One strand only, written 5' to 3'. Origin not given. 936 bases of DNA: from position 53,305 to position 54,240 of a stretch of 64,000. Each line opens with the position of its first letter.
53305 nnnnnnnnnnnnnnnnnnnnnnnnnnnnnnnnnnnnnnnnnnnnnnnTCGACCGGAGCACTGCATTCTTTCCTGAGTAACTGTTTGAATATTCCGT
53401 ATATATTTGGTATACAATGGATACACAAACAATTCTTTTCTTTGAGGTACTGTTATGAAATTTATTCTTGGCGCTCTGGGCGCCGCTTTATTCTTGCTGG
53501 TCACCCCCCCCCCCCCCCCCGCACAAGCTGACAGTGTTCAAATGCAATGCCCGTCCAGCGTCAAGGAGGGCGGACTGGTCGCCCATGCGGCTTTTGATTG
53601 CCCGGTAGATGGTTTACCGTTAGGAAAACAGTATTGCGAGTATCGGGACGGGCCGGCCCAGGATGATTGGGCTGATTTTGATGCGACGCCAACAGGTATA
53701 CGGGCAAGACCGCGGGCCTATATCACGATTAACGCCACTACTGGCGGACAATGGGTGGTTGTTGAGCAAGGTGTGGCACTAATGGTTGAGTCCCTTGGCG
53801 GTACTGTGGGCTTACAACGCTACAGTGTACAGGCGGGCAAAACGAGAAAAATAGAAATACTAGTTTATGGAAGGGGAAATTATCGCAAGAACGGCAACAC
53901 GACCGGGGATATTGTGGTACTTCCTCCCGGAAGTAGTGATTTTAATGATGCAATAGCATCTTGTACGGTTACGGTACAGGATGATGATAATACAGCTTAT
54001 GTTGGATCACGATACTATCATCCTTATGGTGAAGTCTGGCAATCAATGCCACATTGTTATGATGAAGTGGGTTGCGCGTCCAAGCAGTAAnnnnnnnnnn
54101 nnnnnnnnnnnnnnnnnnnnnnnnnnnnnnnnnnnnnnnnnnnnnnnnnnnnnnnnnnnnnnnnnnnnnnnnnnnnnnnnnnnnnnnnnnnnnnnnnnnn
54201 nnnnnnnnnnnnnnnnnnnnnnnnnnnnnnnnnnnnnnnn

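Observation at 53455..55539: Tandem secreted-protein paralogs with a poly-C switch in the signal peptide (C17 in frame, C13 out of frame) and a variable core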

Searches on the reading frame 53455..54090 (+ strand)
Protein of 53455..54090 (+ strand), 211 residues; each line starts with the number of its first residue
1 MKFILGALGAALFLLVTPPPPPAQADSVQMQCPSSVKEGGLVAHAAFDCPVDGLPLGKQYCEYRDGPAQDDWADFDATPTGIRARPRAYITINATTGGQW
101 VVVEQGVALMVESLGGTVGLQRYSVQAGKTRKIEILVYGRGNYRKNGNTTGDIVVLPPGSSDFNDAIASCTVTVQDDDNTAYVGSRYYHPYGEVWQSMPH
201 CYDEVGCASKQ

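Call 6: search_protein_families(library=pfam, proteins=[window:53455-54090:+], max_evalue=0.01)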
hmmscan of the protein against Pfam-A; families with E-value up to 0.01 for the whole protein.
window:53455-54090:+ (211 aa): 0 families

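Call 7: search_protein_families(library=ncbifam, proteins=[window:53455-54090:+], max_evalue=0.01)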
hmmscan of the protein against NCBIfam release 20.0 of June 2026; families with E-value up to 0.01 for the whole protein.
window:53455-54090:+ (211 aa): 0 families

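Call 8: find_homologous_proteins(query=window:53455-54090:+, max_evalue=0.001)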
Query window:53455-54090:+ (211 aa): 28 proteins with E <= 0.001 among 458 candidates.
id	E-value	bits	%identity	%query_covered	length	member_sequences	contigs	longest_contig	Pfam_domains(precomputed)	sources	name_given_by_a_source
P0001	2.2e-142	490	100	100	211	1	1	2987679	-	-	-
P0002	7.2e-107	374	76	100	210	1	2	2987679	-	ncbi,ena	-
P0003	5.6e-106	371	78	100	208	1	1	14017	-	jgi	-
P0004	7.9e-104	364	78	94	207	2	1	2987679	-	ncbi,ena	-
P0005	5.4e-102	358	75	100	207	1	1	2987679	-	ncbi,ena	-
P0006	1.1e-100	354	75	100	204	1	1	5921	-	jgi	-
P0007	8.3e-97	341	70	100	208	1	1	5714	-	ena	-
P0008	8.8e-95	334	72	100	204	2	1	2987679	-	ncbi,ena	-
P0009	2.1e-91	323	74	86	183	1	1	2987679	-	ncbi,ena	-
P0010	6.8e-89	315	75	86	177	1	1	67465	-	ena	-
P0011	7.5e-89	315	73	86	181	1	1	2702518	-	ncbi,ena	-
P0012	7.8e-89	315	70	90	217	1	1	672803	-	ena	-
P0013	3.8e-88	313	74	86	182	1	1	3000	-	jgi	-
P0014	2.3e-84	300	72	86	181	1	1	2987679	-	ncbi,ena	-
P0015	1.2e-80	288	71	86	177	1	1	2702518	-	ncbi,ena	-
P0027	2.2e-25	107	33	98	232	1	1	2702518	-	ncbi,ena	-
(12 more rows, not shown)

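Call 10: find_encoding_contigs(protein=P0002, flank=5000, max_places=4)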
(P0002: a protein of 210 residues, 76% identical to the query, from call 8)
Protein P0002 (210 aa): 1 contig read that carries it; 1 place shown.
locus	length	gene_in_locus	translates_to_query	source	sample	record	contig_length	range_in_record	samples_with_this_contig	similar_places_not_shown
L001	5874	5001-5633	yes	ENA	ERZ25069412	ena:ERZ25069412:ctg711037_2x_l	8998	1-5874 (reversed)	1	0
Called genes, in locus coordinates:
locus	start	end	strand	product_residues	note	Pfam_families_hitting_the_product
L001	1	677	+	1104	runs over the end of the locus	PF18731:HEPN_Swt1, PF04465:DUF499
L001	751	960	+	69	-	PF01402:RHH_1 (weak), PF07878:RHH_5 (weak)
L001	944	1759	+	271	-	-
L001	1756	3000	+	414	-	-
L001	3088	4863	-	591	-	PF02690:Na_Pi_cotrans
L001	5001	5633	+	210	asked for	-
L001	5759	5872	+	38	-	?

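Call 12: find_related_loci(query=A1, collection=genome_contigs, flank=2500)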
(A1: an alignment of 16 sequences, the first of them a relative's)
Query A1 (211 aa) in genome_contigs; peptide patterns used: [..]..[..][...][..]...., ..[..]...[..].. (x = any residue, [..] = any of these).
111 stretches matched a pattern; 5 encode a relative of the query (tblastn E <= 1e-3); 5 distinct loci.
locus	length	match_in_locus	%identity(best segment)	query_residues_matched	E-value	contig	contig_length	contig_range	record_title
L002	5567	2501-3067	52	18-202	8e-57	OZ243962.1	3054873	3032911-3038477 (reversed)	MAG: Candidatus Poriferihabitaceae bacterium isolate 32b2e305-c3db-4362-a3a8-656a4bdf3677 genome assembly, chromosome: 1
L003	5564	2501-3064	37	9-202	1e-32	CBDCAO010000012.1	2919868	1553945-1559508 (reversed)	MAG: Thalassobaculaceae bacterium isolate afc6a102-a657-4c4c-8f42-853f76fb2351 genome assembly, contig: contig_12, whole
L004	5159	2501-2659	79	159-211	1e-24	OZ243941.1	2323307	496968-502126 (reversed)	MAG: Candidatus Poriferihabitaceae bacterium isolate 39e65027-350b-404d-9bbf-9fbc4c2fdd17 genome assembly, chromosome: 1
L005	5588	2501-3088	44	2-208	4e-50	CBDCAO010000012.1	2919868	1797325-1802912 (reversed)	MAG: Thalassobaculaceae bacterium isolate afc6a102-a657-4c4c-8f42-853f76fb2351 genome assembly, contig: contig_12, whole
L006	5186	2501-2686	45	2-67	5e-12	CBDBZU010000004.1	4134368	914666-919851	MAG: bacterium isolate 14075d2c-179b-4e0f-9294-86ba791e4164 genome assembly, contig: contig_4, whole genome shotgun sequ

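Call 13: find_encoding_contigs(protein=P0005, flank=4000, max_places=4)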
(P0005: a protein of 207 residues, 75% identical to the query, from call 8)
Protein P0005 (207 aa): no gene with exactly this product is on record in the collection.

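Call 14: find_encoding_contigs(protein=P0009, flank=4000, max_places=4)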
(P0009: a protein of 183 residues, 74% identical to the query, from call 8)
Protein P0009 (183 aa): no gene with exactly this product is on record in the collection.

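Call 16: find_related_loci(query=A1, collection=metagenome_contigs, flank=2500)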
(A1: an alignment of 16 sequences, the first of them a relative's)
Query A1 (211 aa) in metagenome_contigs; peptide patterns used: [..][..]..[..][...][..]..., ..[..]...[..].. (x = any residue, [..] = any of these).
166 stretches matched a pattern; 4 encode a relative of the query (tblastn E <= 1e-3); 4 distinct loci.
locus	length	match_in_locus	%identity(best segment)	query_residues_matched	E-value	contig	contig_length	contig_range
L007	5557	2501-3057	61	1-211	6e-59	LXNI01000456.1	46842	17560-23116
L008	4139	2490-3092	47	14-208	7e-50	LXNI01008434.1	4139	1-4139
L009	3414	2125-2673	37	19-207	8e-35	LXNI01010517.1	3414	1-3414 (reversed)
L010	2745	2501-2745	54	18-182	4e-15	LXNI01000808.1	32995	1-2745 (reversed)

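Call 20: find_encoding_contigs(protein=P0011, flank=4000, max_places=3)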
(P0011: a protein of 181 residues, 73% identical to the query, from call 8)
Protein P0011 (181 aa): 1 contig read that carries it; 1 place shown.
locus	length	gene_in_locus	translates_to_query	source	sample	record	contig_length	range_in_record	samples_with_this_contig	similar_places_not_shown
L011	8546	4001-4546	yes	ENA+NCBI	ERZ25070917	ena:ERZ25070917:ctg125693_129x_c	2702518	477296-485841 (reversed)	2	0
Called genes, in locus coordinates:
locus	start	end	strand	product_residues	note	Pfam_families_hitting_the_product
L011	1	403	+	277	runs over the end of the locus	PF05721:PhyH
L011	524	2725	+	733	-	PF20656:MS_N, PF20658:MSG_insertion, PF01274:MS_TIM-barrel, PF20659:MS_C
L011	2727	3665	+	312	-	PF00892:EamA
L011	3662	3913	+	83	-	-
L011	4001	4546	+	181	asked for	-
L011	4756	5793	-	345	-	PF17396:DUF1611_N, PF07755:DUF1611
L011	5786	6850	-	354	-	PF02746:MR_MLE_N, PF13378:MR_MLE_C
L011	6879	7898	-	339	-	PF01515:PTA_PTB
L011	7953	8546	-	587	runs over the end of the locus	PF02776:TPP_enzyme_N, PF00205:TPP_enzyme_M, PF02775:TPP_enzyme_C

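Call 21: find_encoding_contigs(protein=P0027, flank=4000, max_places=3)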
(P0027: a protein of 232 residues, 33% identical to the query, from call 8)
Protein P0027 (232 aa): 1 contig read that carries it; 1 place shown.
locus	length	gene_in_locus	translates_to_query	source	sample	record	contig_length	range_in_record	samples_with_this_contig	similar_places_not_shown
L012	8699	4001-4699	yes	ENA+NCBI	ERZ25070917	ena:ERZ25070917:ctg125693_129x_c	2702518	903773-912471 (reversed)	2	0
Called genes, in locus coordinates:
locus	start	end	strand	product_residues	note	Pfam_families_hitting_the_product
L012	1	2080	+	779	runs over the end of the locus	PF03176:MMPL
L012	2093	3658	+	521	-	PF00884:Sulfatase, PF01663:Phosphodiest, PF16347:SGSH_C, PF12411:Choline_sulf_C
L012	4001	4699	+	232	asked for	-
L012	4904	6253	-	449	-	PF03486:HI0933_like (faint), PF07992:Pyr_redox_2, PF12831:FAD_oxidored, PF13738:Pyr_redox_3, PF00070:Pyr_redox, PF02852:Pyr_redox_dim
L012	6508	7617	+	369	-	PF08240:ADH_N, PF00107:ADH_zinc_N, PF13602:ADH_zinc_N_2 (weak)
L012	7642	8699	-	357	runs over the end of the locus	PF02628:COX15-CtaA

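Call 22: find_encoding_contigs(protein=P0012, flank=4000, max_places=3)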
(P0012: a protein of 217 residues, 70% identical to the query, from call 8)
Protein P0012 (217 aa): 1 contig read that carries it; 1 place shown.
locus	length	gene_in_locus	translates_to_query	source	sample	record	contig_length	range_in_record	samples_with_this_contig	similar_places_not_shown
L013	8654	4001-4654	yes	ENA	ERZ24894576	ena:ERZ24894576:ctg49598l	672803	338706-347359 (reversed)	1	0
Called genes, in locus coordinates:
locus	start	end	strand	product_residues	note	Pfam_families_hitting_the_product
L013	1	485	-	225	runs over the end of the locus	PF01493:GXGXG (faint)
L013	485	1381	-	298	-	PF13522:GATase_6, PF13537:GATase_7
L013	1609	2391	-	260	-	PF17645:Amdase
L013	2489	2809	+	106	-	-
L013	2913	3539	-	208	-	PF04343:DUF488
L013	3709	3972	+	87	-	PF07798:CCDC90-like (faint)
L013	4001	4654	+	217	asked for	-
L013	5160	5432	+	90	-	PF07798:CCDC90-like (faint)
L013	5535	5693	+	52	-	-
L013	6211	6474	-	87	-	-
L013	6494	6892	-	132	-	PF14103:DUF4276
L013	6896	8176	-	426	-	PF13175:AAA_15 (weak), PF02463:SMC_N (faint), PF13304:AAA_21, PF13175:AAA_15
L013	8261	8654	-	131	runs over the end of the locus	-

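Call 23: find_encoding_contigs(protein=P0010, flank=4000, max_places=3)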
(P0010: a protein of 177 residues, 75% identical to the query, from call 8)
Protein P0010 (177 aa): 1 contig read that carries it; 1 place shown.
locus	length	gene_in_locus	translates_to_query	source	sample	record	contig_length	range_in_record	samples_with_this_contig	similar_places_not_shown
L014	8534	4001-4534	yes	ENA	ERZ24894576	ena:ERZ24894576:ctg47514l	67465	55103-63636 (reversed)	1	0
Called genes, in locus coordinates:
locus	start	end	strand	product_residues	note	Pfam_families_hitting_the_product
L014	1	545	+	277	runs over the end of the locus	PF05721:PhyH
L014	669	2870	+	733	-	PF20656:MS_N, PF20658:MSG_insertion, PF01274:MS_TIM-barrel, PF20659:MS_C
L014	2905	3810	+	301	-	PF00892:EamA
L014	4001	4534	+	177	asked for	-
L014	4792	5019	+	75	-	PF22513:FitA-like_RHH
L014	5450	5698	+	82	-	-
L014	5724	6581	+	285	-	PF01555:N6_N4_Mtase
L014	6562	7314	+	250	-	PF14511:RE_EcoO109I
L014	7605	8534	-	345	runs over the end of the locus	PF17396:DUF1611_N, PF07755:DUF1611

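Call 31: search_solved_structures(query=A2, max_evalue=10)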
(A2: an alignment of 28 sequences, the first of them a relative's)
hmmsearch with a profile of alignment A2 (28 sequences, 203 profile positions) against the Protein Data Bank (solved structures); distinct sequences matched with E-value up to 10: 4.
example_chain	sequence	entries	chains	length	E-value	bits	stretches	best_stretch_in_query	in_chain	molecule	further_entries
6tjc_A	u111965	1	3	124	1.6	11.5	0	166-184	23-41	Cake3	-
6tjd_A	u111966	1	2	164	2.1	11.2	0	166-184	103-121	Cake4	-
6tje_A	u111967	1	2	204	2.6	10.9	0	166-183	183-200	Cake5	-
6tjf_A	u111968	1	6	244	4.6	10.1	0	166-184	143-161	Cake6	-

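Call 32: search_protein_families(library=pfam, alignment_id=A2, max_evalue=1)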
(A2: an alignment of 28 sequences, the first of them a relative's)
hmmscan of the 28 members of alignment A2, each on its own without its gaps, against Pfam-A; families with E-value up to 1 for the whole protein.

A. member 1, P0001 (211 aa): 1 family
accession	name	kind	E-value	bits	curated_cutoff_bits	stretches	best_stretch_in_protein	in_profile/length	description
PF09259.16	Fve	-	0.065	13.8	25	1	74-161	17-102/111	Fungal immunomodulatory protein Fve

B. families by the number of members that match (of 28 scanned): 5 families
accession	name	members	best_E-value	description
PF09259.16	Fve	1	0.065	Fungal immunomodulatory protein Fve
PF15060.11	PPDFL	1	0.075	Differentiation and proliferation regulator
PF03628.18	PapG_C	1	0.15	PapG chaperone-binding domain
PF01556.23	DnaJ_C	1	0.16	DnaJ C terminal domain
PF24063.1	DUF7363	1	0.31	Domain of unknown function (DUF7363)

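Call 33: predict_structure(alignment_id=A2)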
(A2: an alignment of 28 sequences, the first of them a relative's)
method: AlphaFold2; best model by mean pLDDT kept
length: 211 residues; sequences in the alignment: 28
mean_pLDDT: 73.1   pTM: 0.68
mean pLDDT of the five models: 73.1, 72.3, 72.0, 71.1, 70.1
residues with pLDDT >= 90: 74; 70-90: 31; 50-70: 76; < 50: 30
segments of 3 or more residues with pLDDT < 50: 43-58, 200-211
pLDDT, mean of each block of 10 residues (from residue 1): 52 59 86 86 48 45 57 60 78 96 91 90 97 92 75 97 96 78 56 56 44 36
secondary structure, 60 per line:
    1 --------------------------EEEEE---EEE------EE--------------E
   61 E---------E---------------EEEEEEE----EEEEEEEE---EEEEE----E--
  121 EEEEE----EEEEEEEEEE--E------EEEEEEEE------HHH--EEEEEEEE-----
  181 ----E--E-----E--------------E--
elements in order: E27-31 E35-37 E87-93 E98-105 E109-113 E121-125 E130-139 E149-156 E168-175

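Call 35: search_protein_representatives(alignment_id=A1)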
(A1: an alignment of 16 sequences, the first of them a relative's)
Query: 16 sequences, 207 profile positions. Proteins with E-value up to 0.001 (for the whole library): 52; up to 1e-10: 39; up to 1e-30: 18. The best 52 are listed.
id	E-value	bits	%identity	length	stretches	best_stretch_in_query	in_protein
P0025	1.4e-69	250.3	-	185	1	27-206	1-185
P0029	1.3e-68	247.2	-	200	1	8-206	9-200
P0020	1.9e-67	243.4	-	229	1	27-207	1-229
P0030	2.8e-65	236.2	-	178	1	27-206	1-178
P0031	2.6e-63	229.8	-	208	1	2-205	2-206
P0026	7.1e-52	192.5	-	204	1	35-195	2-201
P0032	6.2e-47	176.3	-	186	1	18-206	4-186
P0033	1.0e-35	139.7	-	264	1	5-206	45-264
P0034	1.9e-34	135.6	-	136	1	4-140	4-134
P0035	3.2e-34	134.8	-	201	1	8-206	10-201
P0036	4.6e-34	134.3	-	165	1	40-206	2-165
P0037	7.1e-34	133.7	-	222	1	32-206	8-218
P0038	1.4e-33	132.8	-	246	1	5-205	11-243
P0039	1.5e-33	132.6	-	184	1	40-206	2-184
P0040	1.1e-32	129.8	-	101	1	107-206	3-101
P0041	7.7e-32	127.0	-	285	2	75-206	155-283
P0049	3.0e-20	89.2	-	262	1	5-198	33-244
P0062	9.6e-12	61.4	-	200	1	11-195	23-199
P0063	1.2e-11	61.1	-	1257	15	110-164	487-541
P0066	4.2e-09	52.8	-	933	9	58-138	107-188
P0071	1.6e-06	44.3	-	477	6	41-102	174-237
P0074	1.4e-04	38.0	-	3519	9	82-138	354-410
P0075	4.9e-04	36.2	-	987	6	16-76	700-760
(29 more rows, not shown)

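Call 36: search_protein_families(library=pfam, proteins=[P0063, P0066, P0071, P0074, P0075, P0041, P0033, P0049], max_evalue=0.01)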
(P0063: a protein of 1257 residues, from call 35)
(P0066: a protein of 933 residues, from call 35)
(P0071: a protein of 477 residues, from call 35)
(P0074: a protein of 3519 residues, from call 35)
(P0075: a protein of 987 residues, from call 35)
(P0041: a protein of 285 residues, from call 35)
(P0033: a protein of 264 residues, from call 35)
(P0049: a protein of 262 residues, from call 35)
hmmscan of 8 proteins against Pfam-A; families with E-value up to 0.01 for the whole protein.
P0063 (1257 aa): 6 families
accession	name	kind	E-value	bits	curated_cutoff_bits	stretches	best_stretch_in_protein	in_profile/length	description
PF18998.6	Flg_new_2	-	1.7e-225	730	23.6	17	82-151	1-71/73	Divergent InlB B-repeat domain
PF23619.1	Ig_VWA7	-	8.1e-26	90.7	27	0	711-764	34-86/104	VWA7 Ig-like domain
PF22090.1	Gins51_C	-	9.6e-21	73.8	27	0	29-39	21-31/48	Gins51, C-terminal domain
PF06280.18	fn3_5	-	6.8e-15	56.2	27.6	0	100-170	23-99/112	Fn3-like domain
PF08329.16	ChitinaseA_N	-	9.8e-07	28.9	21.2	0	607-635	27-55/133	Chitinase A, N-terminal domain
PF05703.16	Auxin_canalis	-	1.3e-05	25.6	24.8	0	176-189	226-239/267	Auxin canalisation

P0066 (933 aa): 8 families
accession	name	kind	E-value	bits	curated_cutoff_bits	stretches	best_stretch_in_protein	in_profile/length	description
PF17803.7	Cadherin_4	-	2.5e-51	172.5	25.1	8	72-145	2-71/71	Bacterial cadherin-like domain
PF17963.7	Big_9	-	1.7e-39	135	23.6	8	823-925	1-88/89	Bacterial Ig domain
PF21162.3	ETFQO_UQ-bd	-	7.5e-08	33.3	27.7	0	124-154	19-49/96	ETF-QO, ubiquinone-binding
PF10098.14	DUF2336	-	6.1e-07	29.6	34.6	0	42-67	146-171/262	Uncharacterised protein conserved in bacteria (DUF2336)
PF22111.2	MtrC-MtrF_N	-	0.00014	22.2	27.7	0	851-916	40-105/126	Decaheme cytochrome c component MtrC/MtrF N-terminal domain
PF24315.1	DUF7489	-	0.00021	21.5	27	0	51-76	17-42/65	Domain of unknown function (DUF7489)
PF15000.11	TUSC2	-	0.0041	17.9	25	0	83-101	44-64/111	Tumour suppressor candidate 2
PF19820.4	DUF6303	-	0.0055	16.9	25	0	81-130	25-74/93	Family of unknown function (DUF6303)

P0071 (477 aa): 4 families
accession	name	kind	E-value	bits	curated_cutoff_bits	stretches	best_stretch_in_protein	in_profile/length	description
PF14312.12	FG-GAP_2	-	1.5e-110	361.7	23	7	142-192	1-49/49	FG-GAP repeat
PF08309.17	LVIVD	-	1.2e-05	25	20.2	0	162-173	6-17/42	LVIVD repeat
PF20958.2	GxGYxYP_N_3rd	-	0.0013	19.3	24.4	0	431-463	28-61/91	GxGYxYP third domain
PF22854.2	VEGFR1-3_N_Ig-like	-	0.0099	16.4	35.4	0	284-321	55-92/110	VEGFR1-3, N-terminal Ig-like domain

P0074 (3519 aa): 10 families
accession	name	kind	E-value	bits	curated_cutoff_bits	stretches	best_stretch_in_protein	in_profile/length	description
PF00041.27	fn3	-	4.9e-125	408.5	25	19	290-376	3-83/84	Fibronectin type III domain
PF24489.1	Ig_J_second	-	4.5e-19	68.9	27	0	329-370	45-86/105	Tip attachment protein J second Ig-like domain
PF08241.18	Methyltransf_11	-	1.8e-14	54.6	21.2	0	291-347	19-74/95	Methyltransferase domain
PF11291.13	DUF3091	-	8.1e-13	48.8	25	0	3476-3495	40-59/100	Protein of unknown function (DUF3091)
PF04491.17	Pox_T4_N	-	4.5e-08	33.3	25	0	275-289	10-24/46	Poxvirus T4 protein, N terminus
PF24947.1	PGM1_C_vert_fung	-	2.1e-07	31.7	27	0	188-222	66-100/138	Phosphoglucomutase-1, C-terminal domain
PF12454.13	Ecm33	-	5.9e-06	26.8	23.2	0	74-87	25-38/40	GPI-anchored cell wall organization protein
PF18407.7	GNAT_like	-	0.00024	21.8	26.3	0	456-479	26-49/61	GCN5-related N-acetyltransferase like domain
PF01752.23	Peptidase_M9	-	0.0014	18.5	26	0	283-336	49-102/289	Collagenase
PF09939.14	DUF2171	-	0.0047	17.6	25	0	164-202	19-57/64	Uncharacterized protein conserved in bacteria (DUF2171)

P0075 (987 aa): 21 families
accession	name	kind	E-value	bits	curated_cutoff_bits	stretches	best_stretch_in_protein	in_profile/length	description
PF07705.17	CARDB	-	8.2e-28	97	22.7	6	488-576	4-82/101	CARDB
PF22352.2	K319L-like_PKD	-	8.7e-18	64.6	27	1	817-901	1-84/84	K319L-like, PKD domain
PF00207.28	A2M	-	4e-16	59.1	21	0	493-524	60-91/92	Alpha-2-macroglobulin family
PF03061.28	4HBT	-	3.2e-11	43.8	20.6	0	498-531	43-76/79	Thioesterase superfamily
PF17963.7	Big_9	-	3.9e-10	40.9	23.6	1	810-900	1-89/89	Bacterial Ig domain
PF16116.10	DUF4832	-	4.1e-09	37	29.2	0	490-572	109-192/216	Domain of unknown function (DUF4832)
PF07233.18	DUF1425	-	4.1e-09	36.7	28.3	0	712-775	17-79/96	Protein of unknown function (DUF1425)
PF12988.13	TraQ_transposon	-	1.1e-08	35.6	27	0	160-218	29-89/133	TraQ conjugal transfer protein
PF17803.7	Cadherin_4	-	1.6e-06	29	25.1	1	800-863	1-66/71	Bacterial cadherin-like domain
PF07919.17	Gryzun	-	1.9e-06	27.4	26.7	0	592-709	188-294/588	Gryzun, putative trafficking through Golgi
PF11896.14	GlgE_dom_N_S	-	2.1e-06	28.6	25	0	603-639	16-49/179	Alpha-1,4-glucan:maltose-1-phosphate maltosyltransferase, domain N/S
PF21027.3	Sde0182_C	-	3.4e-06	28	27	1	829-888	2-68/83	Cellulose-binding protein Sde0182, C-terminal domain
PF07760.16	DUF1616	-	4.9e-06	26.4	31.6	0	603-664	200-264/307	Protein of unknown function (DUF1616)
PF18911.6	PKD_4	-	7.5e-06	26.3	27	1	810-901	1-85/85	PKD domain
PF13501.12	SoxY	-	3e-05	24.6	28.4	0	601-637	18-54/112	Sulfur oxidation protein SoxY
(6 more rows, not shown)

P0041 (285 aa): 0 families

P0033 (264 aa): 0 families

P0049 (262 aa): 0 families
